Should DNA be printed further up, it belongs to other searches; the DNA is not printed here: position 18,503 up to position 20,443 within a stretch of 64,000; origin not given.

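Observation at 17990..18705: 700-bp non-coding region built from ~280-bp direct repeats with (CATGCC)n and (CCTCTT)n microsatellites, upstream of the paralogous giant-lipoprotein operon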

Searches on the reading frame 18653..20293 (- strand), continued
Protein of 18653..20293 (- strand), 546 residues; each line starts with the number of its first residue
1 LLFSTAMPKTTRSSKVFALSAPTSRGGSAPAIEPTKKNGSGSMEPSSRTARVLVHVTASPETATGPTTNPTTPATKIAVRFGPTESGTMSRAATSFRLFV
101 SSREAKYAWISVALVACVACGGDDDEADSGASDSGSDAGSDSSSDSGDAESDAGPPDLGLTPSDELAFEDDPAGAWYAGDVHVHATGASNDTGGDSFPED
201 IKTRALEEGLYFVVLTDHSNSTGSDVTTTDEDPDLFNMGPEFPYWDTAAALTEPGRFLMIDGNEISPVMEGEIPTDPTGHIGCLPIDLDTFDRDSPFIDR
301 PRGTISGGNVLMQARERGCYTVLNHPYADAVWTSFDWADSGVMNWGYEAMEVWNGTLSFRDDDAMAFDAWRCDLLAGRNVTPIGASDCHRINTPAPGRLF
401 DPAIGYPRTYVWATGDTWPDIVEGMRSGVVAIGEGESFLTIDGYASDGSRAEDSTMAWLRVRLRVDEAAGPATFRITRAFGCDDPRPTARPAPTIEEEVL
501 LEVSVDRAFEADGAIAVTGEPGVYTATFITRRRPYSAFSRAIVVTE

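Call 104: search_protein_families(library=pfam, proteins=[L013:9176-11041:+, L013:11107-12039:-, L013:12042-12947:-, L013:8787-9035:-], max_evalue=0.001)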
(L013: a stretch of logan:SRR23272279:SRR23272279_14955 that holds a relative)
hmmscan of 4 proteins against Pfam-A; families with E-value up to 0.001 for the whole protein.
L013:9176-11041:+ (621 aa): 3 families
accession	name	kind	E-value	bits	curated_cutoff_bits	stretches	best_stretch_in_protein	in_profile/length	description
PF13304.12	AAA_21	-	8e-18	66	27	1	272-352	229-304/304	AAA domain, putative AbiEii toxin, Type IV TA system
PF13175.12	AAA_15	-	2.8e-12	47.4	32.1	1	269-350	291-373/374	AAA ATPase domain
PF20469.4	OLD-like_TOPRIM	-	0.00046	21.1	23.2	0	410-486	1-67/67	Overcoming lysogenization defect protein-like, TOPRIM domain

L013:11107-12039:- (310 aa): 1 family
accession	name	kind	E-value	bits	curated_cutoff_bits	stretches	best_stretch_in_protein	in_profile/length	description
PF04607.23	RelA_SpoT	-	5.2e-14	52.9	27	1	43-156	1-111/113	Region found in RelA / SpoT proteins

L013:12042-12947:- (301 aa): 1 family
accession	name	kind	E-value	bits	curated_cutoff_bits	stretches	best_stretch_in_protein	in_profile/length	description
PF04245.18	NA37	-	5.5e-13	49.4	24.6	1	24-270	56-312/325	37-kD nucleoid-associated bacterial protein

L013:8787-9035:- (82 aa): 0 families
